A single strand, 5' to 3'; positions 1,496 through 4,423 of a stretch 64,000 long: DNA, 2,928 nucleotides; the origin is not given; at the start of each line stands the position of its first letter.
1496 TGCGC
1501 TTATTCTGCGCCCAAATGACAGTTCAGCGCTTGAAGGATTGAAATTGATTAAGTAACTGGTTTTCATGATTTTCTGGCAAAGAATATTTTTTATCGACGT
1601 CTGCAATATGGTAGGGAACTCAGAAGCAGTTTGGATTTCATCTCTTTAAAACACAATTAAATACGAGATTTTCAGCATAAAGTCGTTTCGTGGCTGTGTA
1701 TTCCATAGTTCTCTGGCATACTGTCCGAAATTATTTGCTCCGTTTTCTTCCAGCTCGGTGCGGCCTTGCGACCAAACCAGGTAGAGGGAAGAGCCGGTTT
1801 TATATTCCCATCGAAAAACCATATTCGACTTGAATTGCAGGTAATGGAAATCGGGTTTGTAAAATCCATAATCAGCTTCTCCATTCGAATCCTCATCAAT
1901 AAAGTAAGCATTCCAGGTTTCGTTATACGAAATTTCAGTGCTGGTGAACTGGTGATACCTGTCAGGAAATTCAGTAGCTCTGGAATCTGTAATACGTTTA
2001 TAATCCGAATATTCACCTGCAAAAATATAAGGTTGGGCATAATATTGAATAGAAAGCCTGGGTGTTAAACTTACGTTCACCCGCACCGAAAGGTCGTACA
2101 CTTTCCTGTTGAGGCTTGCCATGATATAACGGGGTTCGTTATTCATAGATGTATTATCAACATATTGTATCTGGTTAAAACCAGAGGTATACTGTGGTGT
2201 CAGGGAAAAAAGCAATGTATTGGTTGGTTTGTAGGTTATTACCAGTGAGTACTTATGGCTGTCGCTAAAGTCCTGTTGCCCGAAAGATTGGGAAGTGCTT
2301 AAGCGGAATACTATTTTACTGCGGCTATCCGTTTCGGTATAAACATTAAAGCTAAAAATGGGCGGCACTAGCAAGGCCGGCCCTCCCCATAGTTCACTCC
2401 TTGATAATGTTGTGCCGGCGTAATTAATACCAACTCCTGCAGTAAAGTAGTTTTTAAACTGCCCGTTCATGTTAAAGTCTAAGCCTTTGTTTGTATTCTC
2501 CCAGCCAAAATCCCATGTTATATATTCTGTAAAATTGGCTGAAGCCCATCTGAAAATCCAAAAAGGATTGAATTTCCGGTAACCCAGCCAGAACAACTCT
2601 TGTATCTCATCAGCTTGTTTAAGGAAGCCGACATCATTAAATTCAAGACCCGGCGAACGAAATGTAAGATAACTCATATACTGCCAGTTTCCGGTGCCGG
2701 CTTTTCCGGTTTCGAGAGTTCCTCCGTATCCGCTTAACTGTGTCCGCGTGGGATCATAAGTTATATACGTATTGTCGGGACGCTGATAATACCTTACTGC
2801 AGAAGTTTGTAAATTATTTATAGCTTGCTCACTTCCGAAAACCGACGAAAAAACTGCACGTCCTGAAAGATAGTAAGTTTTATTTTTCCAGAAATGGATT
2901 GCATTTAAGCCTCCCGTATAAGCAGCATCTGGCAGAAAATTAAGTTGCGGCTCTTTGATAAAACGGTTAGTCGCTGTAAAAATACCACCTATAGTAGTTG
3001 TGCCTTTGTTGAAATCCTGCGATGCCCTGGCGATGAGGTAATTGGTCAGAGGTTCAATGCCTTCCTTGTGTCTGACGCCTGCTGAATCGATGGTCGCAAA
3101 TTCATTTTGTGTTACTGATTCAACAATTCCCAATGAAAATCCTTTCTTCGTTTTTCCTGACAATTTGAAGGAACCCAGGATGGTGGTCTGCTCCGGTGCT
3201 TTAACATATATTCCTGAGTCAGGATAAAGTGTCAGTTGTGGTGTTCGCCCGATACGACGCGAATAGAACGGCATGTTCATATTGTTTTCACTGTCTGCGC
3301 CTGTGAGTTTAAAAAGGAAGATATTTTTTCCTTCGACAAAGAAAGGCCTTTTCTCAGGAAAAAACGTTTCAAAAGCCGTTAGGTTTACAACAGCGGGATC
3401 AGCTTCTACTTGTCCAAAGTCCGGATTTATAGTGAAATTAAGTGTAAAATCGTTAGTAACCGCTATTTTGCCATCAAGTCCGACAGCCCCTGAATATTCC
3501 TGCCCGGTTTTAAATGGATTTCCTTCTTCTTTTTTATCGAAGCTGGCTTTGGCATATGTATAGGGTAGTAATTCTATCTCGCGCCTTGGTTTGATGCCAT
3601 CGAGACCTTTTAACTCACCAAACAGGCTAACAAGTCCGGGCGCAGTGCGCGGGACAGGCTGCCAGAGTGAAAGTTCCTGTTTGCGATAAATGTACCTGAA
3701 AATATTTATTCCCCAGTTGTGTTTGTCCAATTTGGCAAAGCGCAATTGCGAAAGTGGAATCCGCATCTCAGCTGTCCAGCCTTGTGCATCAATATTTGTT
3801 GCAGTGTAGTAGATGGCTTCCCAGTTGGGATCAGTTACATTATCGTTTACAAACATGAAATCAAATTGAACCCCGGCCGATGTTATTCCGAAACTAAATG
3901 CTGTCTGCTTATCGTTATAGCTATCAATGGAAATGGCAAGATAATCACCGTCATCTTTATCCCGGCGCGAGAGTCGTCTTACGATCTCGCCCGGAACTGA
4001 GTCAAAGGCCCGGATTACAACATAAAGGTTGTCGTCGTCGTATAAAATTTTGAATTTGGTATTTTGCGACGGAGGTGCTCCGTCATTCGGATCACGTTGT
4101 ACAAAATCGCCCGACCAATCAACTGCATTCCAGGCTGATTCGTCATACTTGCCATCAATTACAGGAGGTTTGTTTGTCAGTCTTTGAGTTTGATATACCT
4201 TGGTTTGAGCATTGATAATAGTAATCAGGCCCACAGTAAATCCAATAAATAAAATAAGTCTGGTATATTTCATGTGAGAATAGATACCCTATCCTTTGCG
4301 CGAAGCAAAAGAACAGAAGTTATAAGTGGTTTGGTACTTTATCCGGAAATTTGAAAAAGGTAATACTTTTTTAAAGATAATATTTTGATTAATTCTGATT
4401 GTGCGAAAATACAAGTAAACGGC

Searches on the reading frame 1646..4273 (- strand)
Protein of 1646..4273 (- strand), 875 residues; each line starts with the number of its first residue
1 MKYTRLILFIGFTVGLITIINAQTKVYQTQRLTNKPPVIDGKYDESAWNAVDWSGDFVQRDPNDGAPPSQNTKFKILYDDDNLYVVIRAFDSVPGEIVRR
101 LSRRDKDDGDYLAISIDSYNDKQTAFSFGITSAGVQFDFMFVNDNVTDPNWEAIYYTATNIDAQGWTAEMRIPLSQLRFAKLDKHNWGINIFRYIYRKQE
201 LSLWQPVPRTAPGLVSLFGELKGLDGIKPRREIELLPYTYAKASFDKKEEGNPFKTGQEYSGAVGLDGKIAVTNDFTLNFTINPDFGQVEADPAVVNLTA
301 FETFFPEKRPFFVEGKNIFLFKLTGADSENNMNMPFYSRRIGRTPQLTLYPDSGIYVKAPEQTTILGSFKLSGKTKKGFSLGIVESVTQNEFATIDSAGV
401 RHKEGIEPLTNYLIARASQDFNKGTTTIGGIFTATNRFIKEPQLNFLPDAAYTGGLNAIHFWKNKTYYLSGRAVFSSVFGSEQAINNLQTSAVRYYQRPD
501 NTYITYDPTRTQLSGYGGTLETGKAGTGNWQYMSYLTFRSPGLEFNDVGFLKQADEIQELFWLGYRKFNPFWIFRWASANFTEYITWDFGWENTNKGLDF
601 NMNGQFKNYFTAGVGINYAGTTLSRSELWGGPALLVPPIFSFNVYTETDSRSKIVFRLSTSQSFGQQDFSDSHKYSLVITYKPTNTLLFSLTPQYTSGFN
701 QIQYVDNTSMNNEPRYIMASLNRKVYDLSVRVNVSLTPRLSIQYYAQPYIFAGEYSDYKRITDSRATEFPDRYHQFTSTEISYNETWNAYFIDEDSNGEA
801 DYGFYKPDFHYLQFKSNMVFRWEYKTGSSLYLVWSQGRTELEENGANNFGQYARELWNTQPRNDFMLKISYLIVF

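Call 11: find_encoding_contigs(protein=window:1646-4273:-, flank=10000, max_places=6)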
Protein window:1646-4273:- (875 aa): 1 contig read that carries it; 1 place shown.
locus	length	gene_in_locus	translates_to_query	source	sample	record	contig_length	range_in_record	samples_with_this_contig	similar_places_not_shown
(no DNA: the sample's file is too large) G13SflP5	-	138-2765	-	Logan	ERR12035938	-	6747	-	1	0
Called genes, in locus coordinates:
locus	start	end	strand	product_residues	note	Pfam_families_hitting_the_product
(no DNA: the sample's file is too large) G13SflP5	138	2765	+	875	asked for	PF06452:CBM9_1, PF19313:DUF5916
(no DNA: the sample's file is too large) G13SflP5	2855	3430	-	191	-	PF23914:TPR_CcmH_CycH (faint), PF13181:TPR_8 (faint), PF13174:TPR_6 (faint), PF13424:TPR_12 (faint), PF13428:TPR_14 (faint), PF13432:TPR_16 (faint), PF00515:TPR_1 (weak), PF07719:TPR_2 (weak), +5 more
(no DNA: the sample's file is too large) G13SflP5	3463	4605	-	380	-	-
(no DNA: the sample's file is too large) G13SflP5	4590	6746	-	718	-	?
